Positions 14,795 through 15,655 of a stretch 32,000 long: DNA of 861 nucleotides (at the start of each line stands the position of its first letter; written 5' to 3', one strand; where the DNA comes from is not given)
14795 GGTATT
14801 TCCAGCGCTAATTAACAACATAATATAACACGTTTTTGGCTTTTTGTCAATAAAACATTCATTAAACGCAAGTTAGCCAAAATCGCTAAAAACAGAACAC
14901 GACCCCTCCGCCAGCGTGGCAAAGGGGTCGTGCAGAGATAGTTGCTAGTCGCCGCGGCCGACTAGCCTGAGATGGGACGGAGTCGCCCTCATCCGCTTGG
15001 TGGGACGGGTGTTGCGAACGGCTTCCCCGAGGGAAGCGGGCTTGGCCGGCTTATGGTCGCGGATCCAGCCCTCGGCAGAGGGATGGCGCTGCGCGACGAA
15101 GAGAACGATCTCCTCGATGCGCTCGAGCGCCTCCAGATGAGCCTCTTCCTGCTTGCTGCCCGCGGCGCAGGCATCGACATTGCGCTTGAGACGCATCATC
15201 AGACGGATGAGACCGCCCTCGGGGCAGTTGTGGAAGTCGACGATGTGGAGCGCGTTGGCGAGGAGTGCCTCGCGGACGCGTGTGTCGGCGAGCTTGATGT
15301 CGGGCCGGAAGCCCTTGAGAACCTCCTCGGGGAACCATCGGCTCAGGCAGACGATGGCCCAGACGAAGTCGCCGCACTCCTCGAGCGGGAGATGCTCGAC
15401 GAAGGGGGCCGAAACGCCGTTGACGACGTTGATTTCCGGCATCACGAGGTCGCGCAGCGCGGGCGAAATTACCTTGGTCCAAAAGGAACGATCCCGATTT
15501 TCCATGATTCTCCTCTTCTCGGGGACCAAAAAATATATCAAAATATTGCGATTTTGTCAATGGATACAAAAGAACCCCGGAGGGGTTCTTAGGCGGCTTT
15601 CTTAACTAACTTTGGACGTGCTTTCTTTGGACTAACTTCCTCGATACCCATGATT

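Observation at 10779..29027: The 9-mer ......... marks the upstream region of GC-rich minus-strand ORFs, including a distant satellite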

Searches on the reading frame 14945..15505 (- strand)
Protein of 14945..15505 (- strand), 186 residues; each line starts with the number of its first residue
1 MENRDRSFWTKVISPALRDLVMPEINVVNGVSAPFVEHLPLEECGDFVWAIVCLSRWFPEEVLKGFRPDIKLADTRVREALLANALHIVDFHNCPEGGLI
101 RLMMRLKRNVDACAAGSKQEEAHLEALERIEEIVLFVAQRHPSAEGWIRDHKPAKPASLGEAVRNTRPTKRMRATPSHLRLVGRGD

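Call 10: search_protein_families(library=pfam, proteins=[window:14945-15505:-], max_evalue=0.01)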
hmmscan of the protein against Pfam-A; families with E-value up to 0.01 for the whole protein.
window:14945-15505:- (186 aa): 0 families

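Call 14: find_encoding_contigs(protein=window:14945-15505:-, flank=10000, max_places=10)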
Protein window:14945-15505:- (186 aa): no gene with exactly this product is on record in the collection.

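Call 16: search_protein_families(library=ncbifam, proteins=[window:14945-15505:-], max_evalue=0.01)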
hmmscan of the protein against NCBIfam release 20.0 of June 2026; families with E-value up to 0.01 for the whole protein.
window:14945-15505:- (186 aa): 0 families

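Call 17: search_protein_families(library=phrogs, proteins=[window:14945-15505:-], max_evalue=0.01)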
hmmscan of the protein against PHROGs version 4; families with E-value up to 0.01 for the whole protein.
window:14945-15505:- (186 aa): 0 families

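Call 22: find_related_loci(query=window:14945-15505:-, collection=genome_contigs, flank=10000)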
Query window:14945-15505:- (186 aa) in genome_contigs; peptide patterns used: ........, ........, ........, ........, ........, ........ (x = any residue, [..] = any of these).
57 stretches matched a pattern, but none encodes a relative of the query by tblastn (E <= 1e-3).

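Call 53: find_homologous_proteins(query=window:14945-15505:-, max_evalue=0.001)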
Query window:14945-15505:- (186 aa): 4 proteins with E <= 0.001 among 269 candidates.
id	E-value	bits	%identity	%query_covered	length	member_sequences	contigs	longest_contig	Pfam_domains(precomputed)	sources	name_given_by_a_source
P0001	8.9e-112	389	94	100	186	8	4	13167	-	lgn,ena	-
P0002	2.0e-86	306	73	100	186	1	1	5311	-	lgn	-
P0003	2.9e-67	244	62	98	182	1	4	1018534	-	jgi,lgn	jgi:hypothetical protein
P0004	2.3e-38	150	44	96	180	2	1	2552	-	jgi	jgi:hypothetical protein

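Call 57: find_encoding_contigs(protein=P0003, flank=10000, max_places=3)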
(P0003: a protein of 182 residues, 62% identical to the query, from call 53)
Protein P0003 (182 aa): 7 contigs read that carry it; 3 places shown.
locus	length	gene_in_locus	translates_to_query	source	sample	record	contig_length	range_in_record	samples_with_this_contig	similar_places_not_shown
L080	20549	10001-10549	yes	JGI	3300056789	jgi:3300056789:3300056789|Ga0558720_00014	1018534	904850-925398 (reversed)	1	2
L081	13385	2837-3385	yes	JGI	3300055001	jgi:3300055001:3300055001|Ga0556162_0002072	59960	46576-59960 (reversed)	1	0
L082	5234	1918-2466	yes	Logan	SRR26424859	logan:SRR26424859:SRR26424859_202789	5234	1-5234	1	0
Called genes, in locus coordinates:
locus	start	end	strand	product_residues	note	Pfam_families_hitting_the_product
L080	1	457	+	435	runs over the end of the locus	-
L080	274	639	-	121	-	-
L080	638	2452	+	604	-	PF07973:tRNA_SAD, PF00587:tRNA-synt_2b, PF03129:HGTP_anticodon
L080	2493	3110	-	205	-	PF02706:Wzz (faint)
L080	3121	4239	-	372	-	PF13365:Trypsin_2 (weak)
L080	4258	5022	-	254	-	-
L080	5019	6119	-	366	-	PF01594:AI-2E_transport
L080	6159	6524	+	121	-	PF01668:SmpB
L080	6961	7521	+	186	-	PF05198:IF3_N, PF00707:IF3_C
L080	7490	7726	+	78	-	PF01632:Ribosomal_L35p (weak)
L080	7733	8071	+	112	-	PF00453:Ribosomal_L20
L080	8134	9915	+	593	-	-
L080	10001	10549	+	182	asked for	-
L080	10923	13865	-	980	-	-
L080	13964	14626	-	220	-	-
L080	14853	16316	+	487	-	-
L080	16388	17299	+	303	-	PF13177:DNA_pol3_delta2, PF00004:AAA (weak)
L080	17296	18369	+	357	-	PF13088:BNR_2 (faint), PF25852:DUF6242_C (faint), PF14870:PSII_BNR (weak), PF02012:BNR (faint), PF15902:Sortilin-Vps10 (weak)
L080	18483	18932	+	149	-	-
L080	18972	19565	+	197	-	PF01765:RRF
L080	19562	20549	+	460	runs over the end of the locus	PF28494:GlyRS_ins_1 (faint), PF00587:tRNA-synt_2b, PF03129:HGTP_anticodon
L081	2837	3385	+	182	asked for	-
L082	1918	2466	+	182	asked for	-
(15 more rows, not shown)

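Call 61: search_protein_families(library=pfam, proteins=[L080:18483-18932:+], max_evalue=0.01)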
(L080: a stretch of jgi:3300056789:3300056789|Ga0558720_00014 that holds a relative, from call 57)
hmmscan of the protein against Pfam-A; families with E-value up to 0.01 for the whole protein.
L080:18483-18932:+ (149 aa): 0 families

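Call 62: search_protein_families(library=padloc, proteins=[window:14945-15505:-, L080:18483-18932:+], max_evalue=0.01)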
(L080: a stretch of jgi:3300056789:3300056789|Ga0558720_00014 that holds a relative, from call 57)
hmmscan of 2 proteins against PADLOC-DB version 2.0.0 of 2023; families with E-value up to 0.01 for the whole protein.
window:14945-15505:- (186 aa): 0 families

L080:18483-18932:+ (149 aa): 0 families

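Call 64: find_related_loci(query=L080:18483-18932:+, collection=viral_contigs, flank=5000)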
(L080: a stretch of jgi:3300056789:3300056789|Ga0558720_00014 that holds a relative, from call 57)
Query L080:18483-18932:+ (149 aa) in viral_contigs; peptide patterns used: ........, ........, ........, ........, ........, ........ (x = any residue, [..] = any of these).
54 stretches matched a pattern, but none encodes a relative of the query by tblastn (E <= 1e-3).

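Call 72: predict_structure(alignment_id=A2)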
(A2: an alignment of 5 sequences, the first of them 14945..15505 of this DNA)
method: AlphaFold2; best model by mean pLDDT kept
length: 186 residues; sequences in the alignment: 5
mean_pLDDT: 50.2   pTM: 0.43
mean pLDDT of the five models: 50.2, 46.8, 43.1, 42.6, 38.0
residues with pLDDT >= 90: 0; 70-90: 19; 50-70: 61; < 50: 106
segments of 3 or more residues with pLDDT < 50: 1-9, 24-30, 53-97, 143-146, 149-176, 178-186
pLDDT, mean of each block of 10 residues (from residue 1): 41 55 46 60 61 45 41 41 40 43 68 75 68 57 49 37 43 41 35
secondary structure, 60 per line:
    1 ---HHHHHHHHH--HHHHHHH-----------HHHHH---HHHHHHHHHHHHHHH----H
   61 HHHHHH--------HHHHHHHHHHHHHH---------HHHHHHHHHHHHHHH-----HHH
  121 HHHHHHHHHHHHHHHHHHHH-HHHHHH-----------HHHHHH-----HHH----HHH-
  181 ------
elements in order: H4-12 H15-21 H33-37 H41-55 H60-66 H75-88 H98-112 H118-140 H142-147 H159-164
